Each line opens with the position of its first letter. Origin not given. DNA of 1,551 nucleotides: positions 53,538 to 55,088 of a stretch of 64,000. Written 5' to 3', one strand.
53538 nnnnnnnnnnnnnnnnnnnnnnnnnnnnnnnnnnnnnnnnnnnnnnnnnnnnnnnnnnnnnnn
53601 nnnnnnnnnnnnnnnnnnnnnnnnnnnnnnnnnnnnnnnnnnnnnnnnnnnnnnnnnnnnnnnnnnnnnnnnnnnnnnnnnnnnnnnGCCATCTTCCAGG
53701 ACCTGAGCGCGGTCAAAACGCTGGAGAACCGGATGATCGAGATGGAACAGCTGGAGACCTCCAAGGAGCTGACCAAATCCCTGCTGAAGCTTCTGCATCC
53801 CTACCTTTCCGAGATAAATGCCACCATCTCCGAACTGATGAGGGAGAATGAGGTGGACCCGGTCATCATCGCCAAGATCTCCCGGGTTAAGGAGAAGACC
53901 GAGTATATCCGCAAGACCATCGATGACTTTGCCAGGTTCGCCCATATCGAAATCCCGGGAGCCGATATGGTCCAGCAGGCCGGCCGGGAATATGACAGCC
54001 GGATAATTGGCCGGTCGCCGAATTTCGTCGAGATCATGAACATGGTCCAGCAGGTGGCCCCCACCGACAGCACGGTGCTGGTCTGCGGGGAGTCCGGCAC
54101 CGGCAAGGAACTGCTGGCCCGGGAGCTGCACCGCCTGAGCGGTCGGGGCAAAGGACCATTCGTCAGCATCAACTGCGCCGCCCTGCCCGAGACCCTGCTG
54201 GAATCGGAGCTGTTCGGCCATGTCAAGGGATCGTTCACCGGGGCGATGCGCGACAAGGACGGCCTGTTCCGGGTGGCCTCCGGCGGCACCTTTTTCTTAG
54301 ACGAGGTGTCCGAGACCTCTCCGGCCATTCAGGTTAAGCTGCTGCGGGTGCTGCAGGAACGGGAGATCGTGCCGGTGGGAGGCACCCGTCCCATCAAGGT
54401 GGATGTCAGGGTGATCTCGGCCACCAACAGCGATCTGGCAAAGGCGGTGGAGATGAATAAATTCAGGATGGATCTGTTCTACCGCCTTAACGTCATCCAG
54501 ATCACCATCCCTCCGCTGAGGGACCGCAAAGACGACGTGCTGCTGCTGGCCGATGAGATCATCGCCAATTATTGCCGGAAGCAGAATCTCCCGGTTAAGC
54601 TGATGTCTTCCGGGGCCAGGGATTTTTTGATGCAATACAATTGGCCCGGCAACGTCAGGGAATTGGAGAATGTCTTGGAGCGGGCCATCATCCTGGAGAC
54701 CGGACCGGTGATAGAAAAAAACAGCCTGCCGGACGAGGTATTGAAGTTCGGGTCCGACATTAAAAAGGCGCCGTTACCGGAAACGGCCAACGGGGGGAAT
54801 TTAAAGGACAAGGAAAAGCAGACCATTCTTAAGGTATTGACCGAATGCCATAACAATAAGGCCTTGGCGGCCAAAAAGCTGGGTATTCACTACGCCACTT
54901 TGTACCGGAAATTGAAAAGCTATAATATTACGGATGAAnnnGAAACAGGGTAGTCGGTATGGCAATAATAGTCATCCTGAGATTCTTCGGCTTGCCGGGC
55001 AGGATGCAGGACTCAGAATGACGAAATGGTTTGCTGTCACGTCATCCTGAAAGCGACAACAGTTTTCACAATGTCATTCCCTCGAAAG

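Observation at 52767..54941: One-component membrane-embedded sigma-54 activator (PilS-like TM module fused directly to PAS-AAA+-HTH, no kinase and no receiver)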

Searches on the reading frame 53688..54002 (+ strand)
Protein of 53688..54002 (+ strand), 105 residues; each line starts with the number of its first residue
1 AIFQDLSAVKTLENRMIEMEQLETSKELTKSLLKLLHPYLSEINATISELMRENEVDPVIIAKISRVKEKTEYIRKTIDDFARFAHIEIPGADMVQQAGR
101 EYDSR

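Call 26: search_solved_structures(query=A2, max_evalue=10, show_alignments=3)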
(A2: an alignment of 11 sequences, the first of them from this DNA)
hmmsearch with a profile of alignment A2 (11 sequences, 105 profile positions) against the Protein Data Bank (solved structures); distinct sequences matched with E-value up to 10: 17.
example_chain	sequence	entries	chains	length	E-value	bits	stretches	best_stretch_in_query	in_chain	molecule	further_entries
8cqz_B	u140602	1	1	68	0.019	18.4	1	49-97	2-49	Guided entry of tail-anchored proteins factor 1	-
6so5_C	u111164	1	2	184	0.03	17.8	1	33-96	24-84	Tail-anchored protein insertion receptor WRB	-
8cr1_C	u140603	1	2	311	0.06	16.8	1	34-96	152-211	Guided entry of tail-anchored proteins factor CAMLG,Guided entry of tail-anchored proteins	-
8cr2_C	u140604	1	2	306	0.061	16.8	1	34-96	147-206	Guided entry of tail-anchored proteins factor CAMLG,Guided entry of tail-anchored proteins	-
8vc9_A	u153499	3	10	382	0.066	16.7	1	11-86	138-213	Leptospira virulence regulator B (LvrB) | histidine kinase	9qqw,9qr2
3g7c_A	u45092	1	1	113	0.1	16.1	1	55-83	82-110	Occludin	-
1wpa_A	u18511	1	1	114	0.11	15.9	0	56-83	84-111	Occludin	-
1xaw_A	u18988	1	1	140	0.24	14.9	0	55-83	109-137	Occludin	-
6egc_A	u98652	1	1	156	0.27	14.7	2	23-78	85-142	SC_2L4HC2_23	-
3lbx_B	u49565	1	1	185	0.38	14.2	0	25-68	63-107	Spectrin beta chain, erythrocyte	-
4yke_A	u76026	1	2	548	0.42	14.1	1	19-73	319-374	Mre11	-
7zr1_A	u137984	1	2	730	0.66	13.5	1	19-73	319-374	Double-strand break repair protein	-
9k86_A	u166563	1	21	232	0.89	13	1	11-42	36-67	Fiber-n6-Zn1-HEHE-410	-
9t56_A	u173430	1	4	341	0.95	12.9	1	16-61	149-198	ISCro4 transposase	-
9cfs_A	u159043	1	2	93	2.2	11.8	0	4-72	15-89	Long regulatory protein rop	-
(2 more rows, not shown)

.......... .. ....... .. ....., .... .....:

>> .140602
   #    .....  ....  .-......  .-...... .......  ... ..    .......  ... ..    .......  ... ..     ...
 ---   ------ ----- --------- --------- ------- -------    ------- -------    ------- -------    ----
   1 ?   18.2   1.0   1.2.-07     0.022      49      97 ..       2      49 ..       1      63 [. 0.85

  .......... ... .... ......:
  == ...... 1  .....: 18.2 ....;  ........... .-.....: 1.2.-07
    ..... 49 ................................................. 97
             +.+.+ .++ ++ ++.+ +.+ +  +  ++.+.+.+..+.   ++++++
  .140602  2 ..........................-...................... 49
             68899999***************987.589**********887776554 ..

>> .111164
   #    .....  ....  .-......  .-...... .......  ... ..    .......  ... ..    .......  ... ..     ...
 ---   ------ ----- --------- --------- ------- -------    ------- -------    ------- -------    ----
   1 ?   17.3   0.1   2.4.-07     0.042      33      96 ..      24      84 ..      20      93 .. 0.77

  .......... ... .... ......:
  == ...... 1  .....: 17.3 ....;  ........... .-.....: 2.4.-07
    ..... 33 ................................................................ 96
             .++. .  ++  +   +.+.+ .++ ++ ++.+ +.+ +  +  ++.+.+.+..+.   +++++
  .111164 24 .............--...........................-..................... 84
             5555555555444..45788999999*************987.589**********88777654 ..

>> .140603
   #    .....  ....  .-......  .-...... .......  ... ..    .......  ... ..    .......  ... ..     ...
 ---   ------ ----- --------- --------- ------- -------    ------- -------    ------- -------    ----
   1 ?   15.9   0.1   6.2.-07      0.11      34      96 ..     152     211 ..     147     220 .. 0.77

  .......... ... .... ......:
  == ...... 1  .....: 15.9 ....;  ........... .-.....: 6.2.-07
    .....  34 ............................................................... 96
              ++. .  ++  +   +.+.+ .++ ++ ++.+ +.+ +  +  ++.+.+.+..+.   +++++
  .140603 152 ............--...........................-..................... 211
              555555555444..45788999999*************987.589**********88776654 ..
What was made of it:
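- Tried and rejected: Uninformative on its own (call 26).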

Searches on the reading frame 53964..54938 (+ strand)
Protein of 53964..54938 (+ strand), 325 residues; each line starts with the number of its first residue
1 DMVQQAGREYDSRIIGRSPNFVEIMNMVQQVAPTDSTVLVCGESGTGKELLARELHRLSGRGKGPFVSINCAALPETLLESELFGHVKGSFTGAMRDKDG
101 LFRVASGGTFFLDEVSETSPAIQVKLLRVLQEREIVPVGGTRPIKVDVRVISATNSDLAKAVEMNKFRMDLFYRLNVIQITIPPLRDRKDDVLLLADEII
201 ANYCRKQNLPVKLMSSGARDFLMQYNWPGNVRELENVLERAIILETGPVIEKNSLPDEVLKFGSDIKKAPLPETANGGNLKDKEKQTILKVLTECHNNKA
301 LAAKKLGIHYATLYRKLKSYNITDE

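Call 56: find_homologous_proteins(query=window:53964-54938:+, max_evalue=1e-30)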
Query window:53964-54938:+ (325 aa): 8000 proteins with E <= 1e-30 among 8000 candidates; the best 120 are listed.
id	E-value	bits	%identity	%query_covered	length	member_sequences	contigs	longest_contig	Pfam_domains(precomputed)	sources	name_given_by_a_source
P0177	1.7e-129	450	67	95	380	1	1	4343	PF00158.33,PF07724.21,PF25601.2,PF02954.26,PF18024.8,PF14532.13,PF07728.21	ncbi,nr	ncbi:MAG TPA: sigma 54-interacting transcriptional regulator, partial [Candidatus Edwardsbacteria ba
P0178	2.6e-128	446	66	95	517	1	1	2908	PF13426.14,PF00158.33,PF25601.2,PF02954.26,PF08448.17,PF00989.32,PF14532.13,PF07728.21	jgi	jgi:two-component system response regulator HydG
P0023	2.4e-127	443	64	99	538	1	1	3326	PF13426.14,PF00158.33,PF07724.21,PF25601.2,PF02954.26,PF08448.17,PF14532.13,PF07728.21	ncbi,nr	ncbi:MAG: sigma 54-interacting transcriptional regulator, partial [Candidatus Edwardsbacteria bacter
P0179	2.3e-119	416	62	95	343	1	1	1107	PF00158.33,PF25601.2,PF02954.26,PF14532.13,PF07728.21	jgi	jgi:transcriptional regulator with PAS, ATPase and Fis domain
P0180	6.5e-114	398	60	96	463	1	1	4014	PF00158.33,PF25601.2,PF02954.26,PF14532.13,PF07728.21,PF00072.31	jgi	-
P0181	7.6e-114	398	63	94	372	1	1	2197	PF00158.33,PF25601.2,PF02954.26,PF14532.13,PF07728.21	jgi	jgi:two-component system response regulator HydG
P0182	1.1e-113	398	62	94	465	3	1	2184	PF00158.33,PF25601.2,PF02954.26,PF14532.13,PF07728.21,PF00072.31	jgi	jgi:DNA-binding NtrC family response regulator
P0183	1.3e-113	397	61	97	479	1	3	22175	PF00158.33,PF25601.2,PF02954.26,PF14532.13,PF07728.21,PF00072.31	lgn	-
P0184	2.5e-112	393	59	97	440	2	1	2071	PF00158.33,PF13384.13,PF25601.2,PF02954.26,PF23198.2,PF14532.13,PF07728.21,PF00072.31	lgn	-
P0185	2.7e-112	393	62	94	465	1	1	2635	PF00158.33,PF25601.2,PF02954.26,PF14532.13,PF07728.21,PF00072.31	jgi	jgi:DNA-binding NtrC family response regulator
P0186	3.5e-112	393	-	-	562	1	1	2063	PF20030.6,PF00158.33,PF25601.2,PF02954.26,PF00004.36,PF14532.13,PF07728.21,PF00072.31,PF01078.28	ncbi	-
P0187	6.1e-112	392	60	98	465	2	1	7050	PF00158.33,PF25601.2,PF02954.26,PF14532.13,PF07728.21,PF00072.31,PF13191.13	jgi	jgi:two-component system response regulator HydG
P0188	7.4e-112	392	60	96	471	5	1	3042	PF00158.33,PF25601.2,PF02954.26,PF14532.13,PF07728.21,PF00072.31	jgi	-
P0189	1.2e-111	391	62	95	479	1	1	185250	PF00158.33,PF25601.2,PF02954.26,PF14532.13,PF07728.21,PF00072.31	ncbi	-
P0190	1.4e-111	391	61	95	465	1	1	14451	PF00158.33,PF25601.2,PF02954.26,PF14532.13,PF07728.21,PF00072.31,PF13191.13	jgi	jgi:DNA-binding NtrC family response regulator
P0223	4.5e-109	383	59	95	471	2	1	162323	PF00158.33,PF25601.2,PF02954.26,PF14532.13,PF07728.21,PF00072.31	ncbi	ncbi:MAG: sigma-54 dependent transcriptional regulator [Candidatus Eisenbacteria bacterium]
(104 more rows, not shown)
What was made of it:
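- The nearest non-fusion relatives all carry Response_reg, and some are named PilR by JGI (call 56).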

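Call 58: find_encoding_contigs(protein=P0189, flank=8000, max_places=1)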
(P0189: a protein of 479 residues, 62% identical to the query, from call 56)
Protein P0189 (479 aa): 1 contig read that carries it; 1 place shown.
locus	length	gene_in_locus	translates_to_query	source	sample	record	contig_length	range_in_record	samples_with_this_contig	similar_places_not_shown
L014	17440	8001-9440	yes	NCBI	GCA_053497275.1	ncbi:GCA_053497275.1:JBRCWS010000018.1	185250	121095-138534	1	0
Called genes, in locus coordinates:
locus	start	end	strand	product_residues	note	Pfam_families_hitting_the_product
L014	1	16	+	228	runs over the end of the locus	PF00881:Nitroreductase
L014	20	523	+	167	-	PF02674:Colicin_V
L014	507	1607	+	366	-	PF00483:NTP_transferase, PF12804:NTP_transf_3, PF22640:ManC_GMP_beta-helix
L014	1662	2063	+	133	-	PF14520:HHH_5 (faint), PF12826:HHH_2 (faint), PF12836:HHH_3, PF00633:HHH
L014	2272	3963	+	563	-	PF05157:MshEN, PF00437:T2SSE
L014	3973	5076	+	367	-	PF00437:T2SSE, PF13401:AAA_22 (weak)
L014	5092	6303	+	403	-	PF28597:T2SSF_N, PF00482:T2SSF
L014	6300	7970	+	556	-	PF25323:6TM_PilS, PF00989:PAS, PF08448:PAS_4, PF13426:PAS_9, PF24820:Diguanyl_cycl_sensor (faint), PF00512:HisKA, PF02518:HATPase_c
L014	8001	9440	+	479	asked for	PF00072:Response_reg, PF00158:Sigma54_activat, PF14532:Sigma54_activ_2, PF07728:AAA_5, PF25601:AAA_lid_14, PF02954:HTH_8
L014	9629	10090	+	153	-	PF07963:N_methyl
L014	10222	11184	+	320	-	PF00005:ABC_tran, PF13304:AAA_21 (weak)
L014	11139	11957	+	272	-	PF12679:ABC2_membrane_2, PF10920:DUF2705 (weak)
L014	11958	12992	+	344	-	-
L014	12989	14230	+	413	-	PF00989:PAS, PF08448:PAS_4, PF13426:PAS_9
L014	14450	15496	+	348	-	PF11104:PilM_2, PF14450:FtsA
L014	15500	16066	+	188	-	PF05137:PilN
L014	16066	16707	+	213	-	PF04350:PilO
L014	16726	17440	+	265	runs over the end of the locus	-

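Call 59: find_encoding_contigs(protein=P0223, flank=8000, max_places=1)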
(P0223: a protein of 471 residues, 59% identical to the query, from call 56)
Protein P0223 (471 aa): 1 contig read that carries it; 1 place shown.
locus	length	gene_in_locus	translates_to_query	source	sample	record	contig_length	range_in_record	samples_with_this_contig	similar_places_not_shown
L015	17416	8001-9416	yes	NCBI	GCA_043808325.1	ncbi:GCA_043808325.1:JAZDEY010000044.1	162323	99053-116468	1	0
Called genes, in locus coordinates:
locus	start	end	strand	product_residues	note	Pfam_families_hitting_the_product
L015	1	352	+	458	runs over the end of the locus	PF02878:PGM_PMM_I, PF02879:PGM_PMM_II, PF02880:PGM_PMM_III, PF00408:PGM_PMM_IV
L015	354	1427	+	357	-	PF00483:NTP_transferase, PF12804:NTP_transf_3, PF22640:ManC_GMP_beta-helix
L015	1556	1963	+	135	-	PF21687:T2SSK_1st (faint), PF12826:HHH_2 (faint), PF12836:HHH_3, PF00633:HHH, PF14520:HHH_5 (faint)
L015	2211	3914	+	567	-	PF05157:MshEN, PF00437:T2SSE, PF13191:AAA_16 (faint)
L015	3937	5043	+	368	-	PF00437:T2SSE, PF13401:AAA_22 (weak)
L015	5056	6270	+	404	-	PF28597:T2SSF_N (weak), PF00482:T2SSF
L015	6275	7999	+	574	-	PF25323:6TM_PilS, PF00989:PAS, PF08448:PAS_4, PF13188:PAS_8 (faint), PF13426:PAS_9, PF13596:PAS_10 (weak), PF00512:HisKA, PF02518:HATPase_c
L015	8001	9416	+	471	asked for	PF00072:Response_reg, PF00158:Sigma54_activat, PF14532:Sigma54_activ_2, PF07728:AAA_5, PF25601:AAA_lid_14, PF02954:HTH_8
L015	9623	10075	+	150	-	PF07963:N_methyl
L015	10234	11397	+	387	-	PF00005:ABC_tran, PF13304:AAA_21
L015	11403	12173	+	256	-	PF12679:ABC2_membrane_2, PF12730:ABC2_membrane_4 (weak)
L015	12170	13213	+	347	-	PF13428:TPR_14 (faint)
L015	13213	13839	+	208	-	PF13188:PAS_8 (faint), PF00989:PAS (weak)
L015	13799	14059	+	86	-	-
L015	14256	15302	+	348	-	PF11104:PilM_2, PF14450:FtsA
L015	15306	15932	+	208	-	PF05137:PilN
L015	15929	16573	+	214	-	PF04350:PilO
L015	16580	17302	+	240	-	-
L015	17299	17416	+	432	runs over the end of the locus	PF21305:type_II_gspD_N0, PF07660:STN (weak), PF03958:Secretin_N, PF00263:Secretin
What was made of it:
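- Synteny: canonical loci L014 and L015 read HHH-pilB-pilT-pilC-pilS-pilR-pilA-ABC_tran-ABC2_membrane (calls 58, 59).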
